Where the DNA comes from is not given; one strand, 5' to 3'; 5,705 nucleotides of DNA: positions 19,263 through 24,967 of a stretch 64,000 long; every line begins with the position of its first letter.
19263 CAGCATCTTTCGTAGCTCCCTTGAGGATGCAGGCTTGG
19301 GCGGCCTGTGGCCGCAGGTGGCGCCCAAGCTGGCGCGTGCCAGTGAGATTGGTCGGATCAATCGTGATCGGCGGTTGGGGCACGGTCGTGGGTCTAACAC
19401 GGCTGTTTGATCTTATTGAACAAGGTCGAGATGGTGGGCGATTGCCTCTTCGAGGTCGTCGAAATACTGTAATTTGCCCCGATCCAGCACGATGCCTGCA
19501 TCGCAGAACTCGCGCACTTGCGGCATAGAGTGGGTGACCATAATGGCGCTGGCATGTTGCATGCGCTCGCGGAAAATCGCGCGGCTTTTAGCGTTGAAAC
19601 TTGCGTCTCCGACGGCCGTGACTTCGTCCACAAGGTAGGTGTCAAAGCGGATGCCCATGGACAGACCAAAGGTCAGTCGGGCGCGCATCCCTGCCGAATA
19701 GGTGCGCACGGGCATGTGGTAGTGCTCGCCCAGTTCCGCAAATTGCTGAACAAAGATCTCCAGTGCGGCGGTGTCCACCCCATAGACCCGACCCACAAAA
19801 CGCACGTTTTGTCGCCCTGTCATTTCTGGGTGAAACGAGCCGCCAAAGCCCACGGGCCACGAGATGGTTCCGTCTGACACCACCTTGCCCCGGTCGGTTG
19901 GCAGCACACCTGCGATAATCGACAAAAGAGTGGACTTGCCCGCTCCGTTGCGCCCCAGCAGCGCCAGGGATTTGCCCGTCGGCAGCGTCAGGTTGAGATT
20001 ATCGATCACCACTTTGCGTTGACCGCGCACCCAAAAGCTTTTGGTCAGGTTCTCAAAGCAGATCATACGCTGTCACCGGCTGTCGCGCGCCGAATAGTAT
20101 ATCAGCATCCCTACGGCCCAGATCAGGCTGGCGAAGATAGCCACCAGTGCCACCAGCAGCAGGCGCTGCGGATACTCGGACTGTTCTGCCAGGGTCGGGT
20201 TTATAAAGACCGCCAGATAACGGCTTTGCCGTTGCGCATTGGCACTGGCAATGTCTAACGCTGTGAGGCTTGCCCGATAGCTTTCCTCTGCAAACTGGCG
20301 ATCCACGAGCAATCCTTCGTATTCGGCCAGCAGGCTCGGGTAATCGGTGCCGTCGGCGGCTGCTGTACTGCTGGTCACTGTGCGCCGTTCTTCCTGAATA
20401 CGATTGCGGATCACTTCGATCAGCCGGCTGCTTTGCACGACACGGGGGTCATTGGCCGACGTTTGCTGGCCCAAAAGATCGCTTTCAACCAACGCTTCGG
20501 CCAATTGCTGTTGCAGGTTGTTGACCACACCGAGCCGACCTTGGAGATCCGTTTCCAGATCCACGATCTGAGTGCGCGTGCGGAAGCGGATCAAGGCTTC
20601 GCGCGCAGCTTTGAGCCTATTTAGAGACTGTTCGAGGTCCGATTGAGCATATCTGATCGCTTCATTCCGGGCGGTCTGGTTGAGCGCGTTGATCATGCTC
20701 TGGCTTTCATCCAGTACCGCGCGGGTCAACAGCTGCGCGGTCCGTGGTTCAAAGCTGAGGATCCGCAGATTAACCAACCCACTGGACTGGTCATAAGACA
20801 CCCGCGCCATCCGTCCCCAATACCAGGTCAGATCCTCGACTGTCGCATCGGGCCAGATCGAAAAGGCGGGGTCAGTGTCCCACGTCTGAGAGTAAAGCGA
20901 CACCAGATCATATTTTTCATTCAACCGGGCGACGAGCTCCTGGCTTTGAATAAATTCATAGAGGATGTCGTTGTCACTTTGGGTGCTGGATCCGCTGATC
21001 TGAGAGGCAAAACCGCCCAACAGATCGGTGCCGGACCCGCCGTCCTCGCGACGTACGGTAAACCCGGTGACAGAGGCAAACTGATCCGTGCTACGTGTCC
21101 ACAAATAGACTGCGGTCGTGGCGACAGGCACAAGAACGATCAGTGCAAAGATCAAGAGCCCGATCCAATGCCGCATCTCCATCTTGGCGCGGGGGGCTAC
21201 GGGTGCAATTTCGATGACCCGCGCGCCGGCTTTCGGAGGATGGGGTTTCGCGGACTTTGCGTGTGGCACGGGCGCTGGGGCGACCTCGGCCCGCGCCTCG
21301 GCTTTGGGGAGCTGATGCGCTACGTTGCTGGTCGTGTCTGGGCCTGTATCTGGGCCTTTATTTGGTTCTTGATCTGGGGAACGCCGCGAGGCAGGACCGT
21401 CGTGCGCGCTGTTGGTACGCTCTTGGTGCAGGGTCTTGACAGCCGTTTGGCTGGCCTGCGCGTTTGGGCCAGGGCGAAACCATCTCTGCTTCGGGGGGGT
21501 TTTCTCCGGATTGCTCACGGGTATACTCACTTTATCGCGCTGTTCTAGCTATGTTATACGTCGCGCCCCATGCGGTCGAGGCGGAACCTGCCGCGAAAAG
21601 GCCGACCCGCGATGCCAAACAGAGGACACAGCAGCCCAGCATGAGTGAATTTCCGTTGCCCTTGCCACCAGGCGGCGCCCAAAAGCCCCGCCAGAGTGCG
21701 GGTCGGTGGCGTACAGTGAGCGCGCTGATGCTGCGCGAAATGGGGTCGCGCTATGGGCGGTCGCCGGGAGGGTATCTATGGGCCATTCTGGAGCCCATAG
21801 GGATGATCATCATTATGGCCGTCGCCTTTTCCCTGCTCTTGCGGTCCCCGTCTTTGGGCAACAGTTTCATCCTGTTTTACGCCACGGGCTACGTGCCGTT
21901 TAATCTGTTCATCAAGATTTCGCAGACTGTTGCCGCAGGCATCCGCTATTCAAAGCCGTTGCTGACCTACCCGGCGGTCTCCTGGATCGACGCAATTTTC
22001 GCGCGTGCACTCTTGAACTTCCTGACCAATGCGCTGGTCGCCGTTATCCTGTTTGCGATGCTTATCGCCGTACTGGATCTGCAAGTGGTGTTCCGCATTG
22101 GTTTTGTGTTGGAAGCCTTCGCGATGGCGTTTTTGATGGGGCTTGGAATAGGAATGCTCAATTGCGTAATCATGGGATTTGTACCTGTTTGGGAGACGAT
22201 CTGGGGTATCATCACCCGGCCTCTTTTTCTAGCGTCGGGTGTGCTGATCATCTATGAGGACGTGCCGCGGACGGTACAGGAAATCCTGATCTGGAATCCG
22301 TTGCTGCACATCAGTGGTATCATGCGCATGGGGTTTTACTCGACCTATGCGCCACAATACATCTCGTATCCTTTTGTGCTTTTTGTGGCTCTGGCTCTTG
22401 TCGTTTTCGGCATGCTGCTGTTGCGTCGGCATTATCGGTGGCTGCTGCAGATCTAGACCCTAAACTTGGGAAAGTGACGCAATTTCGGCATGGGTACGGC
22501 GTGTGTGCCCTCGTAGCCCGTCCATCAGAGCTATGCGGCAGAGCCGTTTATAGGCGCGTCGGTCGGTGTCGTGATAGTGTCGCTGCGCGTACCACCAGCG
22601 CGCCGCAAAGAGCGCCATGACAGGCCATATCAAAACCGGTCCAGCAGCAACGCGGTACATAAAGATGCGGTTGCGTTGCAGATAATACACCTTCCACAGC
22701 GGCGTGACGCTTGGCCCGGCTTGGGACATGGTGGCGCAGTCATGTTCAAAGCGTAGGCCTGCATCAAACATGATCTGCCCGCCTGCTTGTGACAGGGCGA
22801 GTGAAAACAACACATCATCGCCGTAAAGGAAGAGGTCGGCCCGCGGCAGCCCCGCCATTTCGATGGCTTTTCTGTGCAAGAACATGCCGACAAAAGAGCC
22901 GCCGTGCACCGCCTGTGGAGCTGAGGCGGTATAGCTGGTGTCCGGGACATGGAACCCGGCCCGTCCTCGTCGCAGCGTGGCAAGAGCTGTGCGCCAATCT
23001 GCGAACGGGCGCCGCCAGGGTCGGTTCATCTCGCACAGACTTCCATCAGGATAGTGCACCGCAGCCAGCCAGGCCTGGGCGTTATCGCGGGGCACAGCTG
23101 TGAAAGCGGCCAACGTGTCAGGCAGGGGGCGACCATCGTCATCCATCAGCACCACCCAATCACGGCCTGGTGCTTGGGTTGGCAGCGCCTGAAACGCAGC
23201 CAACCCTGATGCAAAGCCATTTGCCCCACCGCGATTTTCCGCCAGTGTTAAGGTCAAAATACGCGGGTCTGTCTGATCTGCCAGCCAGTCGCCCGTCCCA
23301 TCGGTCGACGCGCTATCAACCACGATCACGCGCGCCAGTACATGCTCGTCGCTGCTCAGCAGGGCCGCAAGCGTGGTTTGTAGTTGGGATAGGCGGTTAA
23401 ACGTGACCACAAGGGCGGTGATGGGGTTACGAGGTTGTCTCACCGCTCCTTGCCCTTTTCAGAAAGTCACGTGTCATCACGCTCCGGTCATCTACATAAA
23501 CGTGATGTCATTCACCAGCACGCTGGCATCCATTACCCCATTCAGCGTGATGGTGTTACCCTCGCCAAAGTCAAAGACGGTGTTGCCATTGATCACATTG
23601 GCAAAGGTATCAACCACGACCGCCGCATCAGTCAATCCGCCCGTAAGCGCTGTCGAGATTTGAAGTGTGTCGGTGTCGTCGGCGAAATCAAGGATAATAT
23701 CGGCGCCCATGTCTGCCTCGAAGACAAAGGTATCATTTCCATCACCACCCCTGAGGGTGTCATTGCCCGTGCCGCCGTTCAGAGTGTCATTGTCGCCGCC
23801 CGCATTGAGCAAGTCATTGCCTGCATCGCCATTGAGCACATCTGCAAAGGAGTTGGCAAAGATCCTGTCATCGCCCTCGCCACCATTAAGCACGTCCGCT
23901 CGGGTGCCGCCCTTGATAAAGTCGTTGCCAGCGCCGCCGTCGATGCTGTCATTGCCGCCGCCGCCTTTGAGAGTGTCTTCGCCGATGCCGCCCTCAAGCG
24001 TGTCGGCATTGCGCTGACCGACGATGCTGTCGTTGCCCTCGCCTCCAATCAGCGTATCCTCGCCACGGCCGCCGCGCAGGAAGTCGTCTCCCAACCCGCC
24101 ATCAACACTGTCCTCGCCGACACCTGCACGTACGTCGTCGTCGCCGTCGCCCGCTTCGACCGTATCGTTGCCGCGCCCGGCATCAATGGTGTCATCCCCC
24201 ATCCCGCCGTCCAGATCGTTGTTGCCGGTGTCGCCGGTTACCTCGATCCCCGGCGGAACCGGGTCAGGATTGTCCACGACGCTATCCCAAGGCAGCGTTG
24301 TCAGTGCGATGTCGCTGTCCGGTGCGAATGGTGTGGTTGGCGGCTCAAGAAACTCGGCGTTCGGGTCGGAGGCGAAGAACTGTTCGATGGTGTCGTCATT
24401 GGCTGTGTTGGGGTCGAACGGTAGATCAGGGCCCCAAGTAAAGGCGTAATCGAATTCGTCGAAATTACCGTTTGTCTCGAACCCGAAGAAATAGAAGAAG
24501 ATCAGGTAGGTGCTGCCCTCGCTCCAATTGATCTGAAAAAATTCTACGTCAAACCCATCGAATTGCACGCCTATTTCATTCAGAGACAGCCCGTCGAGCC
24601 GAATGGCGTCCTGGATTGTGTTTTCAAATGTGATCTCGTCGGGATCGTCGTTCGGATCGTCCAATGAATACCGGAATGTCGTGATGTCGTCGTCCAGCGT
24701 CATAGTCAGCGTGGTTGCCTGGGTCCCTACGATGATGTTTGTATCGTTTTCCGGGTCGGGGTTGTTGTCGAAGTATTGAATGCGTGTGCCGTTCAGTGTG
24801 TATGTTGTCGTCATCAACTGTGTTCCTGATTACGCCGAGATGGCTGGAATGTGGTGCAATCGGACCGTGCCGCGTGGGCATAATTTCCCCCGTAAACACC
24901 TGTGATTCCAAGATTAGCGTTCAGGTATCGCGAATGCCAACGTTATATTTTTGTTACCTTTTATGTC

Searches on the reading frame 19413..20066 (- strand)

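Call 26: search_protein_families(library=pfam, proteins=[window:19413-20066:-], max_evalue=0.0001)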
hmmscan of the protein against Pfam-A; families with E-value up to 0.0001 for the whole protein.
window:19413-20066:- (217 aa): 1 family
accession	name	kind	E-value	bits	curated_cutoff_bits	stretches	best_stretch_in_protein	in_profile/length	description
PF00005.33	ABC_tran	-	8.4e-15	56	25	1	22-151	2-137/137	ABC transporter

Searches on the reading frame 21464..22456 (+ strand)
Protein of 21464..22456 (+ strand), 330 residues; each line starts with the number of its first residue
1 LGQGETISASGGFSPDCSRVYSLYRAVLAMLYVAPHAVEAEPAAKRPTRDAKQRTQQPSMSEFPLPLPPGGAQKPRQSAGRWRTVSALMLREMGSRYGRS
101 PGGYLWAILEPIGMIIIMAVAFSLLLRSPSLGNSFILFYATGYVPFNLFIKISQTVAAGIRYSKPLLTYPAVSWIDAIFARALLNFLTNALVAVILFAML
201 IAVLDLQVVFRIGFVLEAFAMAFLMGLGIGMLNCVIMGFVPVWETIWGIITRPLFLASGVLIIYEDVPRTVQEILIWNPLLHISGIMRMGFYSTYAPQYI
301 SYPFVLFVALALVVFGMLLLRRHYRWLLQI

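Call 26: search_protein_families(library=pfam, proteins=[window:21464-22456:+], max_evalue=0.0001)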
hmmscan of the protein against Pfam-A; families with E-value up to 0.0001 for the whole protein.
window:21464-22456:+ (330 aa): 1 family
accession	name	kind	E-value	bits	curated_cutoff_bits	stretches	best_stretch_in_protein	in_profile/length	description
PF01061.29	ABC2_membrane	-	9.3e-15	55.2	26.9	1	85-291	3-210/211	ABC-2 type transporter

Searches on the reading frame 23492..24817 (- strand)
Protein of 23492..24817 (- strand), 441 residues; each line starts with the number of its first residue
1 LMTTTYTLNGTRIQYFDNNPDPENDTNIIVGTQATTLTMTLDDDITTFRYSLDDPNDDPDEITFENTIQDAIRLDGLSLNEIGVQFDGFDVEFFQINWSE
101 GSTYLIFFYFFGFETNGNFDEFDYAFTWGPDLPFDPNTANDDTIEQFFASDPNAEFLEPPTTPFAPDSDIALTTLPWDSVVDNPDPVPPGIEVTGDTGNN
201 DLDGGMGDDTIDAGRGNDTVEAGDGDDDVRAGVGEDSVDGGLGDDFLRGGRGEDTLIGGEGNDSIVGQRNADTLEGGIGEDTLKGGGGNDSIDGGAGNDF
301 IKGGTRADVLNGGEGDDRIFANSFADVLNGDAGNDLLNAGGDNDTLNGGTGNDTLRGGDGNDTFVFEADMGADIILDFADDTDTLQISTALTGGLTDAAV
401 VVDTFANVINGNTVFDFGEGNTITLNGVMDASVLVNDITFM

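Call 26: search_protein_families(library=pfam, proteins=[window:23492-24817:-], max_evalue=0.0001)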
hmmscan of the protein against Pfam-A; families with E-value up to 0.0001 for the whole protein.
window:23492-24817:- (441 aa): 1 family
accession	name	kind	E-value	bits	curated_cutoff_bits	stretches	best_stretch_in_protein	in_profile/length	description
PF00353.25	HemolysinCabind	-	1.6e-43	146.6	23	8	321-355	2-36/36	RTX calcium-binding nonapeptide repeat (4 copies)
